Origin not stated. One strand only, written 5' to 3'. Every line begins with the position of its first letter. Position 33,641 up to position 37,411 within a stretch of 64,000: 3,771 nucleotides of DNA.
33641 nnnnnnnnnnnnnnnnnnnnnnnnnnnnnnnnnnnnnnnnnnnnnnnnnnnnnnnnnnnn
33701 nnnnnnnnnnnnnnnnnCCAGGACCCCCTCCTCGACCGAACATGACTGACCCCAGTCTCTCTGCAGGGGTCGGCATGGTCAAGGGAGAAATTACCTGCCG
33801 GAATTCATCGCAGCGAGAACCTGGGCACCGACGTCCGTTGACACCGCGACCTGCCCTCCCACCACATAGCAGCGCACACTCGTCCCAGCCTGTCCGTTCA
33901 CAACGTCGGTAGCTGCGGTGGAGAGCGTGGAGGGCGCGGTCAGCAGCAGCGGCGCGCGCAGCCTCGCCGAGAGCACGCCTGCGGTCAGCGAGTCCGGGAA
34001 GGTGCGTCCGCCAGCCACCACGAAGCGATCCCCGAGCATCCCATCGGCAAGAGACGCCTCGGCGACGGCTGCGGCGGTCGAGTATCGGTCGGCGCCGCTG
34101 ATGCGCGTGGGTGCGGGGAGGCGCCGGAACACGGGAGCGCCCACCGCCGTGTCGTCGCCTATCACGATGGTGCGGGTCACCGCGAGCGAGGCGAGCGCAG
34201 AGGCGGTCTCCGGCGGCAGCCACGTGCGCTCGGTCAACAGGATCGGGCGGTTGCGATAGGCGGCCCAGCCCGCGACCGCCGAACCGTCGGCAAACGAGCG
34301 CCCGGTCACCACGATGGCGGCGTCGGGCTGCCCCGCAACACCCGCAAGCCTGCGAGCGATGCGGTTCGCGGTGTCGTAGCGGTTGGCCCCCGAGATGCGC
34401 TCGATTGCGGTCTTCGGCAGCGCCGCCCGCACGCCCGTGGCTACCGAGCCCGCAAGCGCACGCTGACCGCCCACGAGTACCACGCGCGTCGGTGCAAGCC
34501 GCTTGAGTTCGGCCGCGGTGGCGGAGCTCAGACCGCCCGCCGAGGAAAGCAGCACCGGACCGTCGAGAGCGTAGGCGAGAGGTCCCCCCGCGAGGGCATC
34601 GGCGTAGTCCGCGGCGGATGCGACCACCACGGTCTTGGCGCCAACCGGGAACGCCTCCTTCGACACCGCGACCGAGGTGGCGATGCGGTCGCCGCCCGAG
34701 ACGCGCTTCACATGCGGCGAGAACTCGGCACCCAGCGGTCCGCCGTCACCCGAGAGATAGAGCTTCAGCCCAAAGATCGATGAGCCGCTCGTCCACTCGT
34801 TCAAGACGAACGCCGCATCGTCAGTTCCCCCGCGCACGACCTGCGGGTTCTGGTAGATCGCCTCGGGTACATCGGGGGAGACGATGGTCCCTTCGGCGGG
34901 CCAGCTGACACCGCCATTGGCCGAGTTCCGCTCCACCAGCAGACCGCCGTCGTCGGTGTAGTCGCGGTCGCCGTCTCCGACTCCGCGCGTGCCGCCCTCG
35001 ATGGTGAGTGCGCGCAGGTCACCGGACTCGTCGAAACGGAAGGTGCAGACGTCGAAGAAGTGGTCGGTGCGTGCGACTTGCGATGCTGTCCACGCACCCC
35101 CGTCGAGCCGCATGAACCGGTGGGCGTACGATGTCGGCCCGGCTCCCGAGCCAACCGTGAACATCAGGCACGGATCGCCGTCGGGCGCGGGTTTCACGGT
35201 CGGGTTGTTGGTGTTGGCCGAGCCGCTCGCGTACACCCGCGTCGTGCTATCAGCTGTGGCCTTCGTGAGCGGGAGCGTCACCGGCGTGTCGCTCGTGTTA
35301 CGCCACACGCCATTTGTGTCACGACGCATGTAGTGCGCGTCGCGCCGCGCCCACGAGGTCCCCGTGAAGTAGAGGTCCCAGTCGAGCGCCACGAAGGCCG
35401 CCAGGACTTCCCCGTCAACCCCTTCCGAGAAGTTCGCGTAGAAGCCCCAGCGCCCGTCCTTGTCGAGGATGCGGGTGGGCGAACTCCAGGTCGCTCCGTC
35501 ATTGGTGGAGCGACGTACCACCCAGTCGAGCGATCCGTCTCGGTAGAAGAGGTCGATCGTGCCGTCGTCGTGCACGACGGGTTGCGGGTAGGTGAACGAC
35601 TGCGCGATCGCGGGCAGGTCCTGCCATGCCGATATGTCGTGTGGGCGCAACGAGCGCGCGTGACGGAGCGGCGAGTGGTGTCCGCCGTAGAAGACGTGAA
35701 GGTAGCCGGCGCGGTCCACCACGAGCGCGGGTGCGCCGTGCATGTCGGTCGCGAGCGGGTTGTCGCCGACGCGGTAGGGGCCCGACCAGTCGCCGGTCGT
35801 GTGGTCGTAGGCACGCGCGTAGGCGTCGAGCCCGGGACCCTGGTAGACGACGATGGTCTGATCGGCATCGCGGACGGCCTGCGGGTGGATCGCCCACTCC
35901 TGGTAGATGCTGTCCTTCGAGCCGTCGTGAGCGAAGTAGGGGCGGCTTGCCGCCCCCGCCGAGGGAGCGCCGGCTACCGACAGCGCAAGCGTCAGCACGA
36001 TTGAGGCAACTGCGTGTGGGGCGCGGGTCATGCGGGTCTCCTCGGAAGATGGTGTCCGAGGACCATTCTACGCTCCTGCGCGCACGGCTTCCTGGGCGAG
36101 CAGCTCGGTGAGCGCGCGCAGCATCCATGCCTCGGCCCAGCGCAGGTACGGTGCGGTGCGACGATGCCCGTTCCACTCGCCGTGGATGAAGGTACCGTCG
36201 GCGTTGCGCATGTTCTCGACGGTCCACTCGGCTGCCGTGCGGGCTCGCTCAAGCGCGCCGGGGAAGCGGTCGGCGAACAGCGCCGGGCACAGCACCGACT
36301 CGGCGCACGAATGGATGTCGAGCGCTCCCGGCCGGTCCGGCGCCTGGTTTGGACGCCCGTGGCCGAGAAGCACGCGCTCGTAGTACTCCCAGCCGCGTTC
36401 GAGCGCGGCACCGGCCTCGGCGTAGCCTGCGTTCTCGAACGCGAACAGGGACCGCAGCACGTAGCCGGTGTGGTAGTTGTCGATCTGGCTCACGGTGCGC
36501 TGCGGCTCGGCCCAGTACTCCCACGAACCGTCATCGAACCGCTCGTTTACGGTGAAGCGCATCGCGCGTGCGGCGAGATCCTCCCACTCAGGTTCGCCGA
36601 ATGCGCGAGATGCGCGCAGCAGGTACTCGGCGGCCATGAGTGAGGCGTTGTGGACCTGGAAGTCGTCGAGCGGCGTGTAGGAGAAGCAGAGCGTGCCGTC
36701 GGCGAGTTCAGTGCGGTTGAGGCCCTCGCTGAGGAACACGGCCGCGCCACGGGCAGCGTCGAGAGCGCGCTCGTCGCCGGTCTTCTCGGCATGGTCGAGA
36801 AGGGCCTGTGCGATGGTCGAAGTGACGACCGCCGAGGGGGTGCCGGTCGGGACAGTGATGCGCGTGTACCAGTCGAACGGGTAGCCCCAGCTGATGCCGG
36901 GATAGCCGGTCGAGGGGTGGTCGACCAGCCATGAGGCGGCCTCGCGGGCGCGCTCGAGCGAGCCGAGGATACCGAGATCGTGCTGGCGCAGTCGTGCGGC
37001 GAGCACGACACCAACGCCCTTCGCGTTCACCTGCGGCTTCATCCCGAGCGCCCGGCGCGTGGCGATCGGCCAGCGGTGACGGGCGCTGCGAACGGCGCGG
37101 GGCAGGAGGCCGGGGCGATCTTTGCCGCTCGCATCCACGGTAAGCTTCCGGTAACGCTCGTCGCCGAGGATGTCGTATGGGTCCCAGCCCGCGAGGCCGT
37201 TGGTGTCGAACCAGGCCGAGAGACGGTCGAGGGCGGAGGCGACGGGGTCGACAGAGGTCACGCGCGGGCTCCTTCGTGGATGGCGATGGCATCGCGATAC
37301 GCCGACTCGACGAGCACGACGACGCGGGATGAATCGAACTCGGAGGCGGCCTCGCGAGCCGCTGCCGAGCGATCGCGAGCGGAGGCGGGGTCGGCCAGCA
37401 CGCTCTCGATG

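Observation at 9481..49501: Candidate anchor-polymer / ligase / cargo supercluster: anionic wall-polymer synthesis genes interleaved with 21 CWB2 modules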

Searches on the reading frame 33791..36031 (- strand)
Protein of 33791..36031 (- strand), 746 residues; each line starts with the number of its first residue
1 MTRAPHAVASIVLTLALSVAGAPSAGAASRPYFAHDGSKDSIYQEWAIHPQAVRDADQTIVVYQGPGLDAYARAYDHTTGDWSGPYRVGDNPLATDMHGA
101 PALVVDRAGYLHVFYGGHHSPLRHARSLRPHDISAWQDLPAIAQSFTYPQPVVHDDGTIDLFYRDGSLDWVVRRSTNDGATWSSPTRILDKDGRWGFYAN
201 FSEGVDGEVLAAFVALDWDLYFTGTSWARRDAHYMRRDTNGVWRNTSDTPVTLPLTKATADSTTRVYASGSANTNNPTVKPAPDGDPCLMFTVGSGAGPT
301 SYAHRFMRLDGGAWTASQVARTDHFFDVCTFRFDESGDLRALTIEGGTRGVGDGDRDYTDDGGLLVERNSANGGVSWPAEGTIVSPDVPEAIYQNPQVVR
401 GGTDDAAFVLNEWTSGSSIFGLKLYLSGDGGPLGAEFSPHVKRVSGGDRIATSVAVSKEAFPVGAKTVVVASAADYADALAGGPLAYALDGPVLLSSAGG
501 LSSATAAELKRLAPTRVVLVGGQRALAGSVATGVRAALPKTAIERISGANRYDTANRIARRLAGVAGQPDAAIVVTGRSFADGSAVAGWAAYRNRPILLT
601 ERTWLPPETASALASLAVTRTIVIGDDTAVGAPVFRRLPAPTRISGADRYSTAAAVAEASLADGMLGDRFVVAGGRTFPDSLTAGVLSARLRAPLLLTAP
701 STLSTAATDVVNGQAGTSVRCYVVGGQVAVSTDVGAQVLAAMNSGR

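Call 5: search_protein_families(library=pfam, proteins=[window:33791-36031:-], max_evalue=0.001)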
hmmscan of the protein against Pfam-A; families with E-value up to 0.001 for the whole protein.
window:33791-36031:- (746 aa): 3 families
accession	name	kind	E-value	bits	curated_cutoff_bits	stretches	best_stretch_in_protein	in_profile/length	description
PF04122.17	CW_binding_2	-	6.2e-45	152.1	24.9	3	643-734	1-72/73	Cell wall binding domain 2 (CWB2)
PF15892.11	BNR_4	-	1.4e-25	90.6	27.3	1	93-320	35-270/272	BNR repeat-containing family member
PF13088.12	BNR_2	-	2.8e-05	24.1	31.4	0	147-187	163-203/277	BNR repeat-like domain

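Call 57: search_solved_structures(query=window:33791-36031:-, max_evalue=0.01)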
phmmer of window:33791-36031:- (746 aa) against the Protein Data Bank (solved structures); distinct sequences matched with E-value up to 0.01: 14.
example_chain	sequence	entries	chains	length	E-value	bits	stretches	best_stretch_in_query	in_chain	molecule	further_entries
5uam_A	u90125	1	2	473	4.6e-33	117.4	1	32-318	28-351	Ulvan Lyase-PL25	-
5uas_A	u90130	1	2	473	2.4e-32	115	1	32-318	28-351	UlvanLyase-PL25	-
5j72_A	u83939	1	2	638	2.3e-28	101.9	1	438-725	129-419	Putative N-acetylmuramoyl-L-alanine amidase,autolysin cwp6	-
5j6q_A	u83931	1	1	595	2.4e-18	68.8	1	441-728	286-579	Cell wall binding protein cwp8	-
7acy_B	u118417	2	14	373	4.6e-11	44.7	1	440-717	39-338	S-layer protein | Precursor of the S-layer proteins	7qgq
7acx_B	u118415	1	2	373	4.8e-11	44.6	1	441-717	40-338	S-layer protein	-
9f8e_B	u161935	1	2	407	8.5e-09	37.2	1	442-591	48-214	S-layer protein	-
5muk_A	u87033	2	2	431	3.1e-08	35.3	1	94-320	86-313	Neuraminidase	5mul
7acz_B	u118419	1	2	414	5.3e-07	31.2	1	443-594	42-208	SLPH (HMW SLP)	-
8bby_B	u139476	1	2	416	5.4e-07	31.2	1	443-594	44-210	S-layer protein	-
4irt_A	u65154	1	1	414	5.6e-07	31.2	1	94-319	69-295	Uncharacterized protein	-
9f8f_B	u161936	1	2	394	2.6e-06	29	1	441-592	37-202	SLPH - S-layer protein HMW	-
5mum_A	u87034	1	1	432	0.00059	21.2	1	81-320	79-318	BACINT_00347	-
5mvh_A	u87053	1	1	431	0.00088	20.6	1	91-321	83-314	BACCELL_00856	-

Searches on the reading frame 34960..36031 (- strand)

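Call 59: search_solved_structures(query=window:34960-36031:-, max_evalue=1e-10, show_alignments=1)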
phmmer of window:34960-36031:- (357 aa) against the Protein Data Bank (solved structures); distinct sequences matched with E-value up to 1e-10: 2.
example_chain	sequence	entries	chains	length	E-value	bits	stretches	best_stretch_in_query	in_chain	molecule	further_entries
5uam_A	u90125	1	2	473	2.4e-34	121.7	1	32-317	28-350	Ulvan Lyase-PL25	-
5uas_A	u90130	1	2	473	1.2e-33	119.5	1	32-317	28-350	UlvanLyase-PL25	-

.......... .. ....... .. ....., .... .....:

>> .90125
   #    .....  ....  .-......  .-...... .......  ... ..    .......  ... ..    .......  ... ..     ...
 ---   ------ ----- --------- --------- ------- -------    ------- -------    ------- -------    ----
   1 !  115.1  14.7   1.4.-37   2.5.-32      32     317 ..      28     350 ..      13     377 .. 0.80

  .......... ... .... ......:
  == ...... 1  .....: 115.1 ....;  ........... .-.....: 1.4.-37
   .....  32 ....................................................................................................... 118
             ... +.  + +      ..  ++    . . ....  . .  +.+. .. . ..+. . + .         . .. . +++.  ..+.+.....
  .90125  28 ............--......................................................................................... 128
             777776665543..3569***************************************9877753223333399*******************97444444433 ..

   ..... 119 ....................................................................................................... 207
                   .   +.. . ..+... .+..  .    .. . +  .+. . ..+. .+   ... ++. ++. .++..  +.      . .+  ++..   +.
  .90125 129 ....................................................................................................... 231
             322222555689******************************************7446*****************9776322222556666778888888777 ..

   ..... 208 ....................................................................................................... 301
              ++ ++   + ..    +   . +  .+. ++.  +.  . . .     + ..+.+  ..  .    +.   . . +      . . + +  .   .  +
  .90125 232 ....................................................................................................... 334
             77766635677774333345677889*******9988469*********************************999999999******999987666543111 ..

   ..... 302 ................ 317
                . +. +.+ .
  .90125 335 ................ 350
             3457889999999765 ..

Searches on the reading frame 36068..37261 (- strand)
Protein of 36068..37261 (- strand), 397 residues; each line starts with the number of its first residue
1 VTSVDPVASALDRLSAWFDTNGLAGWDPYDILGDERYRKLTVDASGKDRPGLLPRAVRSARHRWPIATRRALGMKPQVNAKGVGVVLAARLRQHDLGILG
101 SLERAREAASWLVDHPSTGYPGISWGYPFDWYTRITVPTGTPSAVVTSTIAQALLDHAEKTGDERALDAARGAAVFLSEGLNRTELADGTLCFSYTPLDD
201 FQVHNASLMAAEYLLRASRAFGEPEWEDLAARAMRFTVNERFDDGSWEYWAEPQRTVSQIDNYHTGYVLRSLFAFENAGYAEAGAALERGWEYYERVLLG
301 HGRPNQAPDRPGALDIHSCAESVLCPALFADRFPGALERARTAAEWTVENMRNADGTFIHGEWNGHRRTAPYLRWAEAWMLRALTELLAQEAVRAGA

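Call 6: search_protein_families(library=pfam, proteins=[window:36068-37261:-], max_evalue=0.001)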
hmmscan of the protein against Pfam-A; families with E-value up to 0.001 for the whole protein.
window:36068-37261:- (397 aa): 1 family
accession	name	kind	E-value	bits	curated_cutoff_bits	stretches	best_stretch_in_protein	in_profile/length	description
PF07470.19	Glyco_hydro_88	-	0.00022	20.7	26.6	0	142-245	71-171/352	Glycosyl Hydrolase Family 88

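Call 42: search_protein_families(library=pfam, proteins=[window:36068-37261:-], max_evalue=1)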
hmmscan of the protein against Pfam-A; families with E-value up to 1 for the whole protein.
window:36068-37261:- (397 aa): 2 families
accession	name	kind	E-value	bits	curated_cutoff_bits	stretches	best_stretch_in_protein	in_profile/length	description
PF07470.19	Glyco_hydro_88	-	0.00022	20.7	26.6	1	142-245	71-171/352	Glycosyl Hydrolase Family 88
PF18005.6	eIF3m_C_helix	-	0.17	12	25.6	1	219-232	1-14/29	eIF3 subunit M, C-terminal helix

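Call 58: search_solved_structures(query=window:36068-37261:-, max_evalue=1)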
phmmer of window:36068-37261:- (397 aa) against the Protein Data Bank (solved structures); distinct sequences matched with E-value up to 1: 3.
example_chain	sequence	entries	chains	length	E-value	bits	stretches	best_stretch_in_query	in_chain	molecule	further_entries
3wiw_A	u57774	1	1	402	0.16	13.8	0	201-242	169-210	Glycosyl hydrolase family 88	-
7qep_N4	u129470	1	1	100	0.71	11.7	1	24-109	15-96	Similarity to 60S RIBOSOMAL PROTEIN L24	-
2x8n_A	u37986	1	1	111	0.83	11.5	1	77-117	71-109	CV0863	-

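Call 69: find_homologous_proteins(query=window:36068-37258:-, max_evalue=0.00001)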
Query window:36068-37258:- (396 aa): 658 proteins with E <= 0.00001 among 8000 candidates; the best 120 are listed.
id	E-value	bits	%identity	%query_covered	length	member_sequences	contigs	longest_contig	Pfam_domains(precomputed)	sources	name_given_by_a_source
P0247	3.3e-250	848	93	100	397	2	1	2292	-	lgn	-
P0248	1.1e-195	668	75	98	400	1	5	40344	-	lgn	-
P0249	3.4e-168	578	66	99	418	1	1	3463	-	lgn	-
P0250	1.9e-156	539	62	100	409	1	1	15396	-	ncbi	-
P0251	1.5e-155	536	62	98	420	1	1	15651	-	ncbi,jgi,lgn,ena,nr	ncbi:MAG: hypothetical protein OEV43_08605 [Coriobacteriia bacterium]|nr:hypothetical protein [Corio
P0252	9.3e-149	514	61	95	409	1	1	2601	-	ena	-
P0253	1.7e-147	510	61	97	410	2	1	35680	-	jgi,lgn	-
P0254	4.2e-147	508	61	97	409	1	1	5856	-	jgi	jgi:hypothetical protein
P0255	1.4e-146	506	59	95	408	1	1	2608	-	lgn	-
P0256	1.0e-144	500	59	95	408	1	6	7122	-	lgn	-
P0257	3.2e-142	492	59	96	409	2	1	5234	-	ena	-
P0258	1.2e-129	451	55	98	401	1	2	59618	-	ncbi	-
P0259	6.4e-129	448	53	96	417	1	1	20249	-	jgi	jgi:hypothetical protein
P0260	1.3e-120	421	51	97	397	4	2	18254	-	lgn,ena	-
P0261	7.6e-120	418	52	99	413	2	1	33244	-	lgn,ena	-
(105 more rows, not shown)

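Call 76: search_protein_families(library=ncbifam, proteins=[window:36068-37258:-], max_evalue=0.00001)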
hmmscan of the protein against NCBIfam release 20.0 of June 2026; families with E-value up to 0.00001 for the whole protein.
window:36068-37258:- (396 aa): 0 families

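Call 77: predict_structure(alignment_id=A2)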
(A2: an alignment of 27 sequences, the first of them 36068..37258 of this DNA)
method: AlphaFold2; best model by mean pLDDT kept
length: 396 residues; sequences in the alignment: 27
mean_pLDDT: 94.8   pTM: 0.93
mean pLDDT of the five models: 94.8, 94.5, 94.5, 94.2, 94.0
residues with pLDDT >= 90: 351; 70-90: 41; 50-70: 3; < 50: 1
segments of 3 or more residues with pLDDT < 50: none
pLDDT, mean of each block of 10 residues (from residue 1): 87 96 92 92 89 94 93 95 98 97 98 98 96 91 98 99 99 99 97 97 97 99 98 98 95 86 96 98 97 92 89 94 97 97 97 95 89 87 98 89
secondary structure, 60 per line:
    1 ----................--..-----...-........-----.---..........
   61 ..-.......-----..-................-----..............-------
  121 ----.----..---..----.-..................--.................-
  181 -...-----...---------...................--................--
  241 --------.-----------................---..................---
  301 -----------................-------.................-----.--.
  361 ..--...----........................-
elements in order: H5-20 H34-40 H51-62 H64-70 H79-94 H100-113 H143-160 H163-179 E182-184 E190-192 H203-220 H223-238 H261-276 H280-297 E312-314 H315-327 H335-350 E360-362 E365-367 H372-395

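Call 79: fold_search(model_id=the predicted structure, library=pdb)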
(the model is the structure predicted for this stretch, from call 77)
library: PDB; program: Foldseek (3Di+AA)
matches with E <= 10: 1035; with E <= 0.001: 237
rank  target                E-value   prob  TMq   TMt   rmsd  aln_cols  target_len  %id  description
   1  4z4l                  1.8e-08  1.00  0.62  0.62   7.5       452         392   12  Crystal Structure of cellobiose 2-epimerase from Caldicellulosiruptor saccharolyticus DSM 8903 (released 2016-04-13)
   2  4z4j                  2.2e-08  1.00  0.60  0.60   8.3       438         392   13  Crystal Structure of cellobiose 2-epimerase from Caldicellulosiruptor saccharolyticus DSM 8903 (released 2016-04-13)
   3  8h1l_B                2.8e-08  1.00  0.60  0.56   8.4       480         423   12  Crystal structure of glucose-2-epimerase in complex with D-Glucitol from Runella slithyformis Runsl_4512 (released 2023-07-12)
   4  7d5g_A                3.3e-08  1.00  0.63  0.64   7.5       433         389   12  Crystal structure of the CsCE with ligand to have a insight into the catalytic mechanism (released 2021-12-01)
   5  8wbu                  3.3e-08  1.00  0.60  0.60   8.2       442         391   13  The crystal structure of circular mannose with mutant H247F of the cellobiose 2-epimerase from Caldicellulosiruptor sacc (released 2023-10-25)
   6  8h1l_C                3.3e-08  1.00  0.56  0.53   8.8       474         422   12  Crystal structure of glucose-2-epimerase in complex with D-Glucitol from Runella slithyformis Runsl_4512 (released 2023-07-12)
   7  8zgv                  5.3e-08  1.00  0.53  0.46   7.6       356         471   17  Drimenyl diphosphate synthase SsDMS_F248A&D303E from Streptomyces showdoensis in complex with farnesyl diphosphate (FPP) (released 2025-05-21)
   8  8zg5                  6.8e-08  1.00  0.53  0.46   7.9       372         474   17  Drimenyl diphosphate synthase SsDMS_Y505I&D303A from Streptomyces showdoensis (Apo) (released 2025-05-21)
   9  8h1l_A                7.2e-08  1.00  0.58  0.56   8.9       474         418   11  Crystal structure of glucose-2-epimerase in complex with D-Glucitol from Runella slithyformis Runsl_4512 (released 2023-07-12)
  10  8zg1                  7.9e-08  1.00  0.51  0.44   8.2       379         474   17  Drimenyl diphosphate synthase SsDMS_F248Y&D303E from Streptomyces showdoensis (Apo) (released 2025-05-21)
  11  5zig_C                1.4e-07  1.00  0.57  0.57   5.5       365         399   15  The Structure of cellobiose 2-epimerase from Spirochaeta thermophila DSM 6192 (released 2019-04-10)
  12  3vw5_A                1.7e-07  1.00  0.63  0.64   5.5       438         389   12  Crystal structure of sugar epimerase from ruminal bacterium (released 2013-06-26)
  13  4v1s_A                1.7e-07  1.00  0.59  0.64   5.6       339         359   16  Structure of the GH76 alpha-mannanase BT2949 from Bacteroides thetaiotaomicron (released 2015-02-11)
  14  3gt5                  2.1e-07  1.00  0.60  0.61   7.1       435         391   12  Crystal structure of an N-acetylglucosamine 2-epimerase family protein from Xylella fastidiosa (released 2009-04-14)
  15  5zhb_B                2.2e-07  1.00  0.61  0.62   4.5       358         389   11  Structure of Cellobiose 2-Epimerase from Bacillus thermoamylovorans B4167 (released 2019-06-19)
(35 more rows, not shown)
